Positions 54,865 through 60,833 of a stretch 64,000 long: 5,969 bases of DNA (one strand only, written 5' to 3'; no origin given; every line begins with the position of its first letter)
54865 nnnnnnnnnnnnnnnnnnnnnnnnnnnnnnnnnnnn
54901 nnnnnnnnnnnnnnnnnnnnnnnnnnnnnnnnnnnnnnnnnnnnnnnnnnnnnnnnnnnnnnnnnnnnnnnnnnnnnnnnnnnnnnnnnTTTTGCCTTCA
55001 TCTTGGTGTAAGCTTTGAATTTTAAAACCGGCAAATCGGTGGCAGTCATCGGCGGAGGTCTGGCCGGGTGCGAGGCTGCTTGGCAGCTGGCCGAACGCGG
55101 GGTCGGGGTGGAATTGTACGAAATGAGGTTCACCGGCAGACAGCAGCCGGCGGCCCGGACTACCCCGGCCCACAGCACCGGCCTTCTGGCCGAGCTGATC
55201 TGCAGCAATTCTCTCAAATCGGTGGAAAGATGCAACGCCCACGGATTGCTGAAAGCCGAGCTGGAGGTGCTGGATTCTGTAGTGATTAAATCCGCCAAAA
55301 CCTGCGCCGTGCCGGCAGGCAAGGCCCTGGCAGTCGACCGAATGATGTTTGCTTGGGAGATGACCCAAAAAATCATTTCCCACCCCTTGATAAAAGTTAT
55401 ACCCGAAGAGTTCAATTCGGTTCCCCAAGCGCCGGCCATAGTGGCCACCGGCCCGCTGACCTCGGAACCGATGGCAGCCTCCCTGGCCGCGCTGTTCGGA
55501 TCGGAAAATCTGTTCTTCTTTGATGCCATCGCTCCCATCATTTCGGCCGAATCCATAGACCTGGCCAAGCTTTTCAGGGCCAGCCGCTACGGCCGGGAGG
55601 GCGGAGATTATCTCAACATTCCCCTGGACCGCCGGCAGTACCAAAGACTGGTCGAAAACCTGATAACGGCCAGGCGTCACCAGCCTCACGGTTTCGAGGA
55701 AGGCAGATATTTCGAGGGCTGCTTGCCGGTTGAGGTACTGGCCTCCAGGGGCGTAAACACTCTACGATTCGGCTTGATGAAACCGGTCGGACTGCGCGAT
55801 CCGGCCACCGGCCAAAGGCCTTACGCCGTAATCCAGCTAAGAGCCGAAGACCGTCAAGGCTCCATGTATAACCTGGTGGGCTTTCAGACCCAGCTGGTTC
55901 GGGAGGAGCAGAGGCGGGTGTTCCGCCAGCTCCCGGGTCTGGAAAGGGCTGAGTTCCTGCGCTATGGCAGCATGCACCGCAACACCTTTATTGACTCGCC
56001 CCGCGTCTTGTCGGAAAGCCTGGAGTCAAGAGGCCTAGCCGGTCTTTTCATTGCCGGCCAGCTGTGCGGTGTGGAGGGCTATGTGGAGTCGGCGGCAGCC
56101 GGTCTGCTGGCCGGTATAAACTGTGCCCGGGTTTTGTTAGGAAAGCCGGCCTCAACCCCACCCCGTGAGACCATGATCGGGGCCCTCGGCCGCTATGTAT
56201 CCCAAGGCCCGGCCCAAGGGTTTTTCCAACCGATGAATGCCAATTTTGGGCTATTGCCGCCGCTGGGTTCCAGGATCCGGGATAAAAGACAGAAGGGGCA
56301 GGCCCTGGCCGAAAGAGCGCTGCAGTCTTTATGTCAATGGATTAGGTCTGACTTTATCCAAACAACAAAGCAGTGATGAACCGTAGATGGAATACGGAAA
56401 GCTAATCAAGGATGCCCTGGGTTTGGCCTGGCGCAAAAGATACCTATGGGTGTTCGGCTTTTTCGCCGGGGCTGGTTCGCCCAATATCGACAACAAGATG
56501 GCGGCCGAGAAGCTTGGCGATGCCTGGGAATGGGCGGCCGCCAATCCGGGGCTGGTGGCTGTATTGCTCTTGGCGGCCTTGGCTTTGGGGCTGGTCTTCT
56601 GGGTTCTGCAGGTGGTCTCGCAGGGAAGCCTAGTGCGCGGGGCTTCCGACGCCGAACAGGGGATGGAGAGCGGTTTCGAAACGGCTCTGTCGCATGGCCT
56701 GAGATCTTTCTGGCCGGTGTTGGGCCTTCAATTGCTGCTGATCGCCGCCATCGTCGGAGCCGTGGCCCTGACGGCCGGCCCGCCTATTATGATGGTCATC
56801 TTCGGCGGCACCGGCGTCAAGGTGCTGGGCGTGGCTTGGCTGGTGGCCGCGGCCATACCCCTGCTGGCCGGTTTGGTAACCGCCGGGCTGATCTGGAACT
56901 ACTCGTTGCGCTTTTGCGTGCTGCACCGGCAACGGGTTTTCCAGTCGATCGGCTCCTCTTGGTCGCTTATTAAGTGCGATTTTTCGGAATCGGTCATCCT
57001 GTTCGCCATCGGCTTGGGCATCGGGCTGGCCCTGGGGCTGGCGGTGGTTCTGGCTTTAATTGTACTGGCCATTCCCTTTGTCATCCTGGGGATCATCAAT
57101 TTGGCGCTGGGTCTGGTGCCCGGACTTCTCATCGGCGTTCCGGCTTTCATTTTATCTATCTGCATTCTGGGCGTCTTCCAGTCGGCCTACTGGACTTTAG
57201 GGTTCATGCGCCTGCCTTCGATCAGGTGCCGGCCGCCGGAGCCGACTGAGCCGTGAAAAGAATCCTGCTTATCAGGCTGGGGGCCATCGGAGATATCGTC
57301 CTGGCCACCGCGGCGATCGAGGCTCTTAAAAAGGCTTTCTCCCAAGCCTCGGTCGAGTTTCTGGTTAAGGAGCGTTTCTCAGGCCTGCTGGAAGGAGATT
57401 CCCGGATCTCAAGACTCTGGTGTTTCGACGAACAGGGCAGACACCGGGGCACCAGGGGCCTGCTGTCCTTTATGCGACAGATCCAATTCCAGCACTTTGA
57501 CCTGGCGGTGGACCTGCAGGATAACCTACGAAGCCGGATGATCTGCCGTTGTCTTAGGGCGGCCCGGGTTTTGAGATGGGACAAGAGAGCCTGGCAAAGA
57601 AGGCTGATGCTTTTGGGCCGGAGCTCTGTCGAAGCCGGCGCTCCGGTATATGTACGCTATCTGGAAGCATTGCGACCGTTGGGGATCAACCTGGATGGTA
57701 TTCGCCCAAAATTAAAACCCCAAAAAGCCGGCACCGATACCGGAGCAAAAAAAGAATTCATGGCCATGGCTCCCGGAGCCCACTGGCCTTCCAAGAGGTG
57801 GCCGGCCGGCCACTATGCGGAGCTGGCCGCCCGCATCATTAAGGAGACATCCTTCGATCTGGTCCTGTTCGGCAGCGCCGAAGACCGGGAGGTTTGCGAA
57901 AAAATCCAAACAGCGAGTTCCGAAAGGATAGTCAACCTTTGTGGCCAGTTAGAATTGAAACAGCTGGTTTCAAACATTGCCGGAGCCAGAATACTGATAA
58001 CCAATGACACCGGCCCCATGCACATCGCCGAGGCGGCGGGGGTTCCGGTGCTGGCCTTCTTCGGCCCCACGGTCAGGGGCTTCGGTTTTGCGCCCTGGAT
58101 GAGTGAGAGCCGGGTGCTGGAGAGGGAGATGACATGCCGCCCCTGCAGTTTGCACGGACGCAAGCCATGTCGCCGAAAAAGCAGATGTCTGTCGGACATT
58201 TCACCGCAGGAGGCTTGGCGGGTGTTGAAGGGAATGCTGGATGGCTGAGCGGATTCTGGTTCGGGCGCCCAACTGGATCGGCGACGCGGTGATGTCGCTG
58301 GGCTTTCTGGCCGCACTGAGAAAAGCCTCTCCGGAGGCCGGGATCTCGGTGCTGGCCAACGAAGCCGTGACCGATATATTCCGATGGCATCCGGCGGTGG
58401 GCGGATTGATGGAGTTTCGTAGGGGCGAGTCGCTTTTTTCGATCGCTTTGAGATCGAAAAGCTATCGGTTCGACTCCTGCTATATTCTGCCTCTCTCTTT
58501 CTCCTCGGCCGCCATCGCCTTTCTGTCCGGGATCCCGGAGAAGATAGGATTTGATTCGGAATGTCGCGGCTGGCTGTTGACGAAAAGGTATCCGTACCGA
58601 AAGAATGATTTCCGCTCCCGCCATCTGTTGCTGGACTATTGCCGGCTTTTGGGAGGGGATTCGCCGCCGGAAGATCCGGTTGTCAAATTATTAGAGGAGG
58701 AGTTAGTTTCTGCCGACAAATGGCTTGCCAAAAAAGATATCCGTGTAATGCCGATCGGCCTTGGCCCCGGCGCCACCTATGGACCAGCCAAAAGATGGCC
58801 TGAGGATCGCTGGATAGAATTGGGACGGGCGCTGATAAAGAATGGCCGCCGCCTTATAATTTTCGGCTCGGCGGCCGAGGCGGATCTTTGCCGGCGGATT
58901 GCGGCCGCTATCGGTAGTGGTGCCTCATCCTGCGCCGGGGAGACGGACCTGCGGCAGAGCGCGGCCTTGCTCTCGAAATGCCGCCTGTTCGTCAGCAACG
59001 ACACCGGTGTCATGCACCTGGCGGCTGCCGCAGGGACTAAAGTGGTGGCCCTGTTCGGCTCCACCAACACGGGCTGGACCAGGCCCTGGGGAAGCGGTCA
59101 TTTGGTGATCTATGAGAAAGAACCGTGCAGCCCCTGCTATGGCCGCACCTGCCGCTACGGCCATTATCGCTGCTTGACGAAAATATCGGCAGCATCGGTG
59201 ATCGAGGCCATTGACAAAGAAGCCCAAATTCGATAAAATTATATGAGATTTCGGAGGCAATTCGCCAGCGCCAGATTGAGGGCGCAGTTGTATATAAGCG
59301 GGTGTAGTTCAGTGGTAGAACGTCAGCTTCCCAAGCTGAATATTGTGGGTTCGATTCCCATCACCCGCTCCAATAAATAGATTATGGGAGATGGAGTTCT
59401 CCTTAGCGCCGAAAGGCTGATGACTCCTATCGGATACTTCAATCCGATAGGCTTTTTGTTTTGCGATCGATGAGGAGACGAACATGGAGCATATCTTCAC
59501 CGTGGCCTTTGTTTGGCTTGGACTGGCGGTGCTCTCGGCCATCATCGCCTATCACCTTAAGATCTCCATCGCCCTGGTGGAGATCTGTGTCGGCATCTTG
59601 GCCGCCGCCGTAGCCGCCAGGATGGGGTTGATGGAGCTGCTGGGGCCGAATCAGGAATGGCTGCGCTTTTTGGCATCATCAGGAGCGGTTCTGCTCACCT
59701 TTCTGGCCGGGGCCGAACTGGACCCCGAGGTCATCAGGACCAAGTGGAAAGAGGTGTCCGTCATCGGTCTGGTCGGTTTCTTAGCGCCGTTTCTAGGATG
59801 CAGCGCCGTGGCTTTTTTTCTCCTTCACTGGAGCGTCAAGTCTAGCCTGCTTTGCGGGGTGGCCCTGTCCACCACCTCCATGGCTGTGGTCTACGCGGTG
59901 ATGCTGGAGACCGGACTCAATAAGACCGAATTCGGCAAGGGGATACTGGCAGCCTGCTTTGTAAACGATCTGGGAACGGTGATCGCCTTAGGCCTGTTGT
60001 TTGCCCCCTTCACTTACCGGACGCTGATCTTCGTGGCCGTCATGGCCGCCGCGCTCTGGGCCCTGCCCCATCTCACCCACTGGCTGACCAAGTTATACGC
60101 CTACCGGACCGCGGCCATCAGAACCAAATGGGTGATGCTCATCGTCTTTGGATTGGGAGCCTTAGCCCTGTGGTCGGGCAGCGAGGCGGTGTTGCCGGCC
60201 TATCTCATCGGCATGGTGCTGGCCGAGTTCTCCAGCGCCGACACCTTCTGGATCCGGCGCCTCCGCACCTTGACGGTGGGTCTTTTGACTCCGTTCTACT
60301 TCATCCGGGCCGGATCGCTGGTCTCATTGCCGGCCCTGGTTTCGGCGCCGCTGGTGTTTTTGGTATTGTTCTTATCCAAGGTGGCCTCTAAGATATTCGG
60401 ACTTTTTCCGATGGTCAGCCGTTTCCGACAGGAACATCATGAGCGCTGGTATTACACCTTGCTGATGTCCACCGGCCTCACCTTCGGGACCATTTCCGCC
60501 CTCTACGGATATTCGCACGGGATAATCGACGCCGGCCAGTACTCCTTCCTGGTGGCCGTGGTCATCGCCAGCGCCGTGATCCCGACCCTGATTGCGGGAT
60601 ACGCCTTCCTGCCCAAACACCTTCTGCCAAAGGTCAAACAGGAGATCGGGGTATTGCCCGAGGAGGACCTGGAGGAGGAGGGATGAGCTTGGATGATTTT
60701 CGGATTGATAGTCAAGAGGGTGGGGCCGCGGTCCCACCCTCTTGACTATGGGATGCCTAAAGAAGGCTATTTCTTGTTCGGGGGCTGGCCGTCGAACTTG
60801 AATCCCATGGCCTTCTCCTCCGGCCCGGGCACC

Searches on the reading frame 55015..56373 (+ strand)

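Call 17: search_protein_families(library=pfam, proteins=[window:55015-56373:+], max_evalue=0.001)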
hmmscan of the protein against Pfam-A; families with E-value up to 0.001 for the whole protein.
window:55015-56373:+ (453 aa): 4 families
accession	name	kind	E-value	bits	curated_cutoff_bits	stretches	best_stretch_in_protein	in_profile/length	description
PF01134.28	GIDA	-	4.5e-89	299.7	22.1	1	9-377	2-390/391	Glucose inhibited division protein A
PF01266.30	DAO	-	9.5e-07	29.1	27.9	1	9-60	2-48/353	FAD dependent oxidoreductase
PF13450.12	NAD_binding_8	-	1.9e-05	25.3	21.9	1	11-38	1-28/68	NAD(P)-binding Rossmann-like domain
PF07992.20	Pyr_redox_2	-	0.00019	21.4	26.1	1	8-51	2-42/291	Pyridine nucleotide-disulphide oxidoreductase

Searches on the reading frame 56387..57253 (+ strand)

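Call 29: search_protein_families(library=pfam, proteins=[window:56387-57253:+], max_evalue=0.0001)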
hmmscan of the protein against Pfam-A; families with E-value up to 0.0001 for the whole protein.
window:56387-57253:+ (289 aa): 1 family
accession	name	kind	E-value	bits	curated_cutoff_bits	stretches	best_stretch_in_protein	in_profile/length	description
PF24400.1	DUF7544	-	2.2e-09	37.4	27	1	25-261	34-269/302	Family of unknown function (DUF7544)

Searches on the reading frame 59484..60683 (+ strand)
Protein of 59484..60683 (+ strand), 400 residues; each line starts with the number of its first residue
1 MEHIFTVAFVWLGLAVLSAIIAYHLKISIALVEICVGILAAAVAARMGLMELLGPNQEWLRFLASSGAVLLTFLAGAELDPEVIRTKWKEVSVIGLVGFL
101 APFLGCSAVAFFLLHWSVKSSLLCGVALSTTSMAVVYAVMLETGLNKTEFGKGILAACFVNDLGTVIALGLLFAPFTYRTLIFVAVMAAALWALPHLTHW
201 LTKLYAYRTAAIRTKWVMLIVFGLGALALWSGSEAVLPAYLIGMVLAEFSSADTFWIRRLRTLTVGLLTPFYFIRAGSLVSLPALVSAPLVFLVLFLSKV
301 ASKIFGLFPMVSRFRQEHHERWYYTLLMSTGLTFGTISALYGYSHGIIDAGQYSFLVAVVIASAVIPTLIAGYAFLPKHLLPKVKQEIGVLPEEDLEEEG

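Call 29: search_protein_families(library=pfam, proteins=[window:59484-60683:+], max_evalue=0.0001)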
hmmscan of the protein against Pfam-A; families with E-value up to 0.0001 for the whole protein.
window:59484-60683:+ (400 aa): 1 family
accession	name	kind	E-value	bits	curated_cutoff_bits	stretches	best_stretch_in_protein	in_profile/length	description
PF00999.27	Na_H_Exchanger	-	7.4e-30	104.5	26.2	1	15-368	4-366/375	Sodium/hydrogen exchanger, transmembrane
